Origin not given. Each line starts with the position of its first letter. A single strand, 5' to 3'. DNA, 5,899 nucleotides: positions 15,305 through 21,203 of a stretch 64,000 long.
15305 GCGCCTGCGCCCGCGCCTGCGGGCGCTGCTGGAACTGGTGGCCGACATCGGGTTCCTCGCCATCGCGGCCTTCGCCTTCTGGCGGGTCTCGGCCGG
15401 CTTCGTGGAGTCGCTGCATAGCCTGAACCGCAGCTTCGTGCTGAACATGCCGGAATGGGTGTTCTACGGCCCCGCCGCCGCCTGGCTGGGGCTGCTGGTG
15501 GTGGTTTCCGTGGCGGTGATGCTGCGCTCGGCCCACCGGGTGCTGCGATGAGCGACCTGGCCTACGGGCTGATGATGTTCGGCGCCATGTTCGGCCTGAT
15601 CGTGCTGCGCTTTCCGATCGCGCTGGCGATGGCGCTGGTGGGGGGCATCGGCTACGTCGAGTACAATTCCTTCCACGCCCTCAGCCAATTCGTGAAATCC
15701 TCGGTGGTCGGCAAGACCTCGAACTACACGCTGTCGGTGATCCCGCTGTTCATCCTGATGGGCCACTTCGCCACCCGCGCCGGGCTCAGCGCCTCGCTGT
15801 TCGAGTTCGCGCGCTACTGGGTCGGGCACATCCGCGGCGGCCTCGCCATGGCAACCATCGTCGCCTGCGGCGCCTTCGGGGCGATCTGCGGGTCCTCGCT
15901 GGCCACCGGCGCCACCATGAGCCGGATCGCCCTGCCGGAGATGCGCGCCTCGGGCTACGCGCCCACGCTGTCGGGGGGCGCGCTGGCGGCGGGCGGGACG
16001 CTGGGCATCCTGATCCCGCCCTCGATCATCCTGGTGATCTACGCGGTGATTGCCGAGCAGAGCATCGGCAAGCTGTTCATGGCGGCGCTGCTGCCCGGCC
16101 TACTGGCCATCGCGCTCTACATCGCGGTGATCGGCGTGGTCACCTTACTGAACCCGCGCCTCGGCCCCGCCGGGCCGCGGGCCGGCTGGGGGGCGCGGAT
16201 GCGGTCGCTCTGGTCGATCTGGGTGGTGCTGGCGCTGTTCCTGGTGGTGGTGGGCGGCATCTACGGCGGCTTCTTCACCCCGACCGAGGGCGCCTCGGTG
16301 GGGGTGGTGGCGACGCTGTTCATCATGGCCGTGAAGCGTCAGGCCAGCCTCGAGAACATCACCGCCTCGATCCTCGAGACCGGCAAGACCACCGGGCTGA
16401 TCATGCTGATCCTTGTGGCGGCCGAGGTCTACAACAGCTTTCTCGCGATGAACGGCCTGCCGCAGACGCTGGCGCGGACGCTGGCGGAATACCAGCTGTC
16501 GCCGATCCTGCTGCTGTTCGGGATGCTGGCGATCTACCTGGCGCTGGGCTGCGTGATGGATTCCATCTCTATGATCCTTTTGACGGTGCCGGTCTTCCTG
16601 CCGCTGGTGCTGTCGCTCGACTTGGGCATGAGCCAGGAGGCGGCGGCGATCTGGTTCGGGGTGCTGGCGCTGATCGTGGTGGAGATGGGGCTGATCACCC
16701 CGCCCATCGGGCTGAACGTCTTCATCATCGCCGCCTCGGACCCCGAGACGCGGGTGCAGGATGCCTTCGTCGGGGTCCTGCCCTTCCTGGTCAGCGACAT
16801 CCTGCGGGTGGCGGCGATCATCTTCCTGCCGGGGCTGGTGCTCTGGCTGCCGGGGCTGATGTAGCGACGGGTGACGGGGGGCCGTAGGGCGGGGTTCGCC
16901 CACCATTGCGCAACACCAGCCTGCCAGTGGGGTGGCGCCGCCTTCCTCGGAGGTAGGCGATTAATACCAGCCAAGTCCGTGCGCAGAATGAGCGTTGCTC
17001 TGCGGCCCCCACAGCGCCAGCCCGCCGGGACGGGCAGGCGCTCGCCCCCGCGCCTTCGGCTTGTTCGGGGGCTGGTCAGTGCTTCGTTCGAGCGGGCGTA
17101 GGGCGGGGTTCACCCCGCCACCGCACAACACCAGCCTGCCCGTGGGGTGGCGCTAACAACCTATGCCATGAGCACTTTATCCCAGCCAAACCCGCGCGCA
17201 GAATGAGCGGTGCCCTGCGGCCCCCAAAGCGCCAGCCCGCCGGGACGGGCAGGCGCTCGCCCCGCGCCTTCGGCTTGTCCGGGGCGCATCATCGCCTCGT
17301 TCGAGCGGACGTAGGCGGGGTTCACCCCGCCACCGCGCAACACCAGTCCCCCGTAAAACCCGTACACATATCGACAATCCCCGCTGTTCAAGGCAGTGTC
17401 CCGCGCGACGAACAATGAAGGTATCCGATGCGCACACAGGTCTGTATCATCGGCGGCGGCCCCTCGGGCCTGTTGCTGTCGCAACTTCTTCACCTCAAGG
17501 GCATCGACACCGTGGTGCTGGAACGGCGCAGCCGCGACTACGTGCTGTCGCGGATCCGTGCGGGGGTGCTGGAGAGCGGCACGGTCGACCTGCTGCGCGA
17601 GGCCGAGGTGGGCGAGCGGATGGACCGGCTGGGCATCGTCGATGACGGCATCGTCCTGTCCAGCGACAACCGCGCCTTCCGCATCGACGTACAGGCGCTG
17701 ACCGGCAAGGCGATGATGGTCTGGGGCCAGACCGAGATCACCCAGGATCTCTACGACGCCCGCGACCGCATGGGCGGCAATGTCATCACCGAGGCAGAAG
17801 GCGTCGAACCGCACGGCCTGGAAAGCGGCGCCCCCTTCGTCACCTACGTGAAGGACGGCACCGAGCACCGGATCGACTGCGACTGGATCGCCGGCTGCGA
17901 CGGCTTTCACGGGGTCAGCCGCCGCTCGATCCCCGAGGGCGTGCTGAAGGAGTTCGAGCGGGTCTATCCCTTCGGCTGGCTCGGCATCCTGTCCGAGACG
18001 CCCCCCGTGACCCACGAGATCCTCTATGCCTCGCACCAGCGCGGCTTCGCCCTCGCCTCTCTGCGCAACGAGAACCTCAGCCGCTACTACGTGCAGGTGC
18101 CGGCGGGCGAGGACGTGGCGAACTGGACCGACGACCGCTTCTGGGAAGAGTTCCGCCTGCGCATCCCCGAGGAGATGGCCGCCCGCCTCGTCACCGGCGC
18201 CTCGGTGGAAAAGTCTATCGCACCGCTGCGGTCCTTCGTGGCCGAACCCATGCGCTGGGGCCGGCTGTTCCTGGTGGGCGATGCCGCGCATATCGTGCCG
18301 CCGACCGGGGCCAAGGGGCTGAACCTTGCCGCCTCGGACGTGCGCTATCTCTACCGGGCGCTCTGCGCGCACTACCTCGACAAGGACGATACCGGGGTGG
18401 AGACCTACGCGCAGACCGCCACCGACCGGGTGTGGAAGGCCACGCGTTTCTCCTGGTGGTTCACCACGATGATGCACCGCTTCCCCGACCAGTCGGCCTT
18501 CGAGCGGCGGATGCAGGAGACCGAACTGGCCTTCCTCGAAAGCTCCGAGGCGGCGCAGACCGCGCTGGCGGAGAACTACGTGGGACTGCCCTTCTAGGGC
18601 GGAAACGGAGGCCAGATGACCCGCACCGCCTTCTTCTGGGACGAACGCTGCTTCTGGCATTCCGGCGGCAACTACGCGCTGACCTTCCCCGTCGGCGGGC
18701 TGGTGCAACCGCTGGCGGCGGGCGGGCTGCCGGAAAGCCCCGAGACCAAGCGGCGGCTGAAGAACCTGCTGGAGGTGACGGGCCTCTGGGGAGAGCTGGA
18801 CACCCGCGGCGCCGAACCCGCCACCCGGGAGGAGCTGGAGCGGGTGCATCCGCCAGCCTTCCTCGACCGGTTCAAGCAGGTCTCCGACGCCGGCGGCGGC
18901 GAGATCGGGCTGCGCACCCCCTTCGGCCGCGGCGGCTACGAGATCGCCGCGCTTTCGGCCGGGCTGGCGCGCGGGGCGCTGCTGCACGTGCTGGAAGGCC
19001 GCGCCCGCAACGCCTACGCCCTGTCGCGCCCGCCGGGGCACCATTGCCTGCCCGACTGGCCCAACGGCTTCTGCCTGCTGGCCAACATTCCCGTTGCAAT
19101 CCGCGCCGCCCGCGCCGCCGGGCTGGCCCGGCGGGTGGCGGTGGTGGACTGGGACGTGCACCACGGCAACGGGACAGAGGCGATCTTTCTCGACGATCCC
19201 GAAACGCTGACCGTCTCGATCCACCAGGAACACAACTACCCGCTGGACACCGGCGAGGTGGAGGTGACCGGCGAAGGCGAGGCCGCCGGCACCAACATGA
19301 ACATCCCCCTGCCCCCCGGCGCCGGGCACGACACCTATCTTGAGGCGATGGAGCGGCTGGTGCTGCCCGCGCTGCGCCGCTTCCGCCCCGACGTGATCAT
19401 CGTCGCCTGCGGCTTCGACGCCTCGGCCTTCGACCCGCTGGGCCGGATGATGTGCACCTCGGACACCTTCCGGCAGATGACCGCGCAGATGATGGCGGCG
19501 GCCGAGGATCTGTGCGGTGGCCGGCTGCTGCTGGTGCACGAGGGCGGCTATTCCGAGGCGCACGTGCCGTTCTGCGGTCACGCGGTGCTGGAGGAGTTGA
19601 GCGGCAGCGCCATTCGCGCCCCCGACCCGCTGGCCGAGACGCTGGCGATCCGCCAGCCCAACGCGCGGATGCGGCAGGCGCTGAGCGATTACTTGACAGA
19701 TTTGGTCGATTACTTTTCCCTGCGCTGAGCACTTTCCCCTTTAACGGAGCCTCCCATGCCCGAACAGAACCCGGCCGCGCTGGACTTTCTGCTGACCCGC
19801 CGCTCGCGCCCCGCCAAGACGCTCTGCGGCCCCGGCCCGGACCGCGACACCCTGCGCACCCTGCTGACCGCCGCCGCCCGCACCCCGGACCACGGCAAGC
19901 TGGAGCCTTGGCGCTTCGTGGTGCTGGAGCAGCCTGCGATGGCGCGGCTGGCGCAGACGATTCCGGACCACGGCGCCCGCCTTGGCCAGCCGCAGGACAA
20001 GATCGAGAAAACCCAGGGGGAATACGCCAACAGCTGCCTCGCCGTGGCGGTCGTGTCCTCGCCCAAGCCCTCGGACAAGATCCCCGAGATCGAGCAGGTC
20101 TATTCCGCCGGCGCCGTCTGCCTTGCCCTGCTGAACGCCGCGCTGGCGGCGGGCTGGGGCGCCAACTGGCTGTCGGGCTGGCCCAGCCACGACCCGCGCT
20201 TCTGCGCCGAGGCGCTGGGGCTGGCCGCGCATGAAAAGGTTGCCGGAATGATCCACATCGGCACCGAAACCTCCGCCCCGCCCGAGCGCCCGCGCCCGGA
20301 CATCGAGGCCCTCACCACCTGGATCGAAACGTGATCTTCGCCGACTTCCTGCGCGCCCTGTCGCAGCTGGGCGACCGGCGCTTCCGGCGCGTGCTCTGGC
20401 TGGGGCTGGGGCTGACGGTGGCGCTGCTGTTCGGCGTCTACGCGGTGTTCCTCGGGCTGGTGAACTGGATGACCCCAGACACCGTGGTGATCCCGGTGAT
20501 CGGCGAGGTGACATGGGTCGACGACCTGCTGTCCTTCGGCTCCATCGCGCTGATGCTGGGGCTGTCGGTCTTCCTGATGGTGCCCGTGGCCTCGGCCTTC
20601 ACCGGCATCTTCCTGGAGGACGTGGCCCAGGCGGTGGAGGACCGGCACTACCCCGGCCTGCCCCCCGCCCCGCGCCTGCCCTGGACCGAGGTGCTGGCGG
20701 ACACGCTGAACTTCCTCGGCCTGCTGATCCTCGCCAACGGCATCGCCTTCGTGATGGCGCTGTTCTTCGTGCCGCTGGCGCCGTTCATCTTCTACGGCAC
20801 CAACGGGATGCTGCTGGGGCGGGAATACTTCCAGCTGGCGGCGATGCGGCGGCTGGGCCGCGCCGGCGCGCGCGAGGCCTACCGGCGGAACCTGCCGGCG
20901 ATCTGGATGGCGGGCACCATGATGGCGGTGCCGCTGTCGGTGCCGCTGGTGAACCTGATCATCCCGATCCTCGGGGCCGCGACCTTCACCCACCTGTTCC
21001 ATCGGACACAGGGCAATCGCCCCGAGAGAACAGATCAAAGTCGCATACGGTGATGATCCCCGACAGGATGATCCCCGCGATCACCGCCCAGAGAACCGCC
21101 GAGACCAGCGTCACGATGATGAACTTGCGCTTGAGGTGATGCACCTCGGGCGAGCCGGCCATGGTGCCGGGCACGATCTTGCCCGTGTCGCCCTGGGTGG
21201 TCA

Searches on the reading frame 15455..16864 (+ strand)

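Call 31: search_protein_families(library=pfam, proteins=[window:15455-16864:+], max_evalue=0.0001)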
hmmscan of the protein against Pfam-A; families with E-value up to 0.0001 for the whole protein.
window:15455-16864:+ (469 aa): 1 family
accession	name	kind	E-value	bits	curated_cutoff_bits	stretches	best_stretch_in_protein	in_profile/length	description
PF06808.19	DctM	-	1.4e-86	291.4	23.8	1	42-461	1-413/413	Tripartite ATP-independent periplasmic transporter, DctM component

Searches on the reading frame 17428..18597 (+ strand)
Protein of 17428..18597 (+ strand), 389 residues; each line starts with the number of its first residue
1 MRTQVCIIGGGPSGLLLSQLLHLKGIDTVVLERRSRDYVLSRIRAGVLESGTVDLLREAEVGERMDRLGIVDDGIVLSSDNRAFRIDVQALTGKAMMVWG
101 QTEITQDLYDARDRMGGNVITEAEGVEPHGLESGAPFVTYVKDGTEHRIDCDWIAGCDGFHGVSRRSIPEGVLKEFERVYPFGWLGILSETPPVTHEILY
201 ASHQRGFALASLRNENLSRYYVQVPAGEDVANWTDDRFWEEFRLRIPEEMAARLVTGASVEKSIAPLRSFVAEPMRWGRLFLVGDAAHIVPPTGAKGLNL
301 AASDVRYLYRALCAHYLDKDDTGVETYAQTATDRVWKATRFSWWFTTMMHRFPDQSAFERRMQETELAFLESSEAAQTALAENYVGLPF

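Call 31: search_protein_families(library=pfam, proteins=[window:17428-18597:+], max_evalue=0.0001)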
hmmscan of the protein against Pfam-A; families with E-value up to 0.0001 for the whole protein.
window:17428-18597:+ (389 aa): 2 families
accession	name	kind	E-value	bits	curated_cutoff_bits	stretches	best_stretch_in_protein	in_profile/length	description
PF01494.25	FAD_binding_3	-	1.2e-87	294.9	22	1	2-342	1-349/349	FAD binding domain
PF13450.12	NAD_binding_8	-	5.6e-07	30.2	21.9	0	7-36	1-30/68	NAD(P)-binding Rossmann-like domain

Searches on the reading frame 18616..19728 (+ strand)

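Call 97: search_protein_families(library=pfam, proteins=[window:18616-19728:+], max_evalue=0.00001)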
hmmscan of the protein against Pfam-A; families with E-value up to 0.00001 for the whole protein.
window:18616-19728:+ (370 aa): 1 family
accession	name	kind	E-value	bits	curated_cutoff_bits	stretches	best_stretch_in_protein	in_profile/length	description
PF00850.24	Hist_deacetyl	-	5.5e-80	269.3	27.9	1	39-327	2-297/298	Histone deacetylase domain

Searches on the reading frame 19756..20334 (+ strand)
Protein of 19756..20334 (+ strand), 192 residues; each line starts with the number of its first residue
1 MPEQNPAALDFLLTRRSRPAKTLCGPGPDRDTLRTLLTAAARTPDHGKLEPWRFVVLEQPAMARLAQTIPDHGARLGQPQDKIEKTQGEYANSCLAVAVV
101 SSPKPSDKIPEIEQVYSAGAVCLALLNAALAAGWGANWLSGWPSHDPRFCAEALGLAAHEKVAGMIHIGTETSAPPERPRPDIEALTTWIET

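Call 97: search_protein_families(library=pfam, proteins=[window:19756-20334:+], max_evalue=0.00001)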
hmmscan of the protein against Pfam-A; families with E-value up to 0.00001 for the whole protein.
window:19756-20334:+ (192 aa): 1 family
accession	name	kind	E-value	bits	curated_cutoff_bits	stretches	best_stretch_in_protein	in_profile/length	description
PF00881.29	Nitroreductase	-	5.6e-16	59.6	23.5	1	28-169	15-166/167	Nitroreductase family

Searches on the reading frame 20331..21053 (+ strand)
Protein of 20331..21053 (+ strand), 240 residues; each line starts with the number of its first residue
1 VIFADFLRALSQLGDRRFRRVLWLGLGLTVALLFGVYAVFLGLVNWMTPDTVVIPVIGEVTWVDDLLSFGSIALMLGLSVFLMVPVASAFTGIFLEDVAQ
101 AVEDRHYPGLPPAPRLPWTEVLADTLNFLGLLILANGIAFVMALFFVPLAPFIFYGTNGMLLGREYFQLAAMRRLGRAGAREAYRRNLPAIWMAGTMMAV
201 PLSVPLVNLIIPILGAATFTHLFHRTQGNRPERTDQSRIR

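Call 97: search_protein_families(library=pfam, proteins=[window:20331-21053:+], max_evalue=0.00001)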
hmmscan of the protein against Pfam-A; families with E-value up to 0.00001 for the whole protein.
window:20331-21053:+ (240 aa): 1 family
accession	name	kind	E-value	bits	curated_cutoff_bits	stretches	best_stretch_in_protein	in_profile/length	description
PF07264.17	EI24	-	1.4e-26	94.3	32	1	6-212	2-199/199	Sulfate transporter CysZ/Etoposide-induced protein 2.4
